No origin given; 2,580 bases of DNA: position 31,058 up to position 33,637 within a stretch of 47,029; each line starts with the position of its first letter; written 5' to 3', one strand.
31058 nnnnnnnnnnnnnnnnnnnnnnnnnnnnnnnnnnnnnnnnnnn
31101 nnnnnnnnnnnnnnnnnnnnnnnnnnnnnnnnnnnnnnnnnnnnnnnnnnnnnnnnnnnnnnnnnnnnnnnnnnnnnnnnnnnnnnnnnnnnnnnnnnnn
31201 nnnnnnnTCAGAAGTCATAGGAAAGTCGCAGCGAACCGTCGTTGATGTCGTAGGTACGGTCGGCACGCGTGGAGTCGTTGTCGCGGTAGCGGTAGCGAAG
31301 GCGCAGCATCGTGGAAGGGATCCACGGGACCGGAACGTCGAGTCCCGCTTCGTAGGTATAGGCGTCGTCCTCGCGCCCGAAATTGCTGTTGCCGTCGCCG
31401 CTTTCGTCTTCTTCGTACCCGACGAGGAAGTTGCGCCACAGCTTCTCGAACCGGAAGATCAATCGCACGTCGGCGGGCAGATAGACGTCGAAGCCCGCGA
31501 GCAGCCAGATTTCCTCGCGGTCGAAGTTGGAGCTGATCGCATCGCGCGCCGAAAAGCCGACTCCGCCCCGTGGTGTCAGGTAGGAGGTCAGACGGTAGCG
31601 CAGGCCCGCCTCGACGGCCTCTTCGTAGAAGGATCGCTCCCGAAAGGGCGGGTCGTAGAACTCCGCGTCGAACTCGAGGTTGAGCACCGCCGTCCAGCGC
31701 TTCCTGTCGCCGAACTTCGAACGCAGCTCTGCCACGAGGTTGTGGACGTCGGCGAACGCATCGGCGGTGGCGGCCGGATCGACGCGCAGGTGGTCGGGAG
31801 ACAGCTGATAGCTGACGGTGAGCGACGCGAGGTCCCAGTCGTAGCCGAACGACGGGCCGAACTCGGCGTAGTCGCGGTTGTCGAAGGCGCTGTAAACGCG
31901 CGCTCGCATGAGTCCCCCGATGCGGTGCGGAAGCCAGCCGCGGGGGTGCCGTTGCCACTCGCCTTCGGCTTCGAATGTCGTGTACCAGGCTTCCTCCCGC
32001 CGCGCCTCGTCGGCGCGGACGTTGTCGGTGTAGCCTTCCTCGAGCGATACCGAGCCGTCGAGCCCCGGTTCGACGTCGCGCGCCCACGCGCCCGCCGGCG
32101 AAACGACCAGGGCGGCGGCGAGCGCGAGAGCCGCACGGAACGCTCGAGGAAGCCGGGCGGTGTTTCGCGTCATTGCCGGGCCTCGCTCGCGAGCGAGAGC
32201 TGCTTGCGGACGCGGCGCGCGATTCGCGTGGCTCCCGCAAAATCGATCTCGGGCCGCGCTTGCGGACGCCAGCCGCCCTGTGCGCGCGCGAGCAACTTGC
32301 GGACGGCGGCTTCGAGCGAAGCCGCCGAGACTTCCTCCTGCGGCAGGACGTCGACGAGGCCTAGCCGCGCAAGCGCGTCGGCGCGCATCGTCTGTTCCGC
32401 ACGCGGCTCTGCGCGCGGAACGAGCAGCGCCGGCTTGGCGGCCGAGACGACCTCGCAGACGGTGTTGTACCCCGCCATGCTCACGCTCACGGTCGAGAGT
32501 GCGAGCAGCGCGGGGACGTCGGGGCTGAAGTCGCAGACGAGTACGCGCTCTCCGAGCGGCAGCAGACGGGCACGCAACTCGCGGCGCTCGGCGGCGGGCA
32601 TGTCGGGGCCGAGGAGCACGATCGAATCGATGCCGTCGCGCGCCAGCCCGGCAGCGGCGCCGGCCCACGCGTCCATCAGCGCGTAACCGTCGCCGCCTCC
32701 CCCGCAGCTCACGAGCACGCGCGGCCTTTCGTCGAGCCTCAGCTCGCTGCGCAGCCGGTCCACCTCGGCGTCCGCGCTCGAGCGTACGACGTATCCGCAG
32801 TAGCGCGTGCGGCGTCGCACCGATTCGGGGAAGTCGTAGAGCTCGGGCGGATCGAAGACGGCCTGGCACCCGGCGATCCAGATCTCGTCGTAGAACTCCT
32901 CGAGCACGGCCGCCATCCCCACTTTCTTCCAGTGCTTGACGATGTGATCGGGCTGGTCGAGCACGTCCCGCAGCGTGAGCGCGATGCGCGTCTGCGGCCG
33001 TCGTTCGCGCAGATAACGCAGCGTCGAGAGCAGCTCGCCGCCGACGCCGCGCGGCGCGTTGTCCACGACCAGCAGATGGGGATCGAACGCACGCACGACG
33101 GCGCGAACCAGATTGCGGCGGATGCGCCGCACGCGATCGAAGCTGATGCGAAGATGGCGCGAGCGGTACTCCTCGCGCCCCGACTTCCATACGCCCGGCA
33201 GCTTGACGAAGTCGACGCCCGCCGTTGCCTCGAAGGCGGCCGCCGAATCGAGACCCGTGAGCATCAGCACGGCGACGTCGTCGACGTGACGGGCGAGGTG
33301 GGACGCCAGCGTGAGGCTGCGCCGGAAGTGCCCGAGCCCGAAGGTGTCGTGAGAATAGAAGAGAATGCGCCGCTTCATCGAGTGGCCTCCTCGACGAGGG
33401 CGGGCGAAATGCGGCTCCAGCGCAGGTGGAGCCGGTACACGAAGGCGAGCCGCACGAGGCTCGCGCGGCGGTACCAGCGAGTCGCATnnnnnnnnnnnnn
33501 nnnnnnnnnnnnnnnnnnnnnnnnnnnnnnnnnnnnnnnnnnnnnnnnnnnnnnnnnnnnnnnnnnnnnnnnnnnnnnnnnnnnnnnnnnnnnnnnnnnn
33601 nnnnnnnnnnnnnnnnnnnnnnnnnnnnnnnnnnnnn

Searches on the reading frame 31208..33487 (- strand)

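Call 6: search_protein_families(library=pfam, proteins=[window:31208-33487:-])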
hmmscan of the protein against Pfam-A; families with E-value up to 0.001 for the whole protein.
window:31208-33487:- (759 aa): 1 family
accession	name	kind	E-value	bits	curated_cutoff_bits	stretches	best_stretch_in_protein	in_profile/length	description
PF13505.12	OMP_b-brl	-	0.00015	22.4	28.7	0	621-759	42-175/175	Outer membrane protein beta-barrel domain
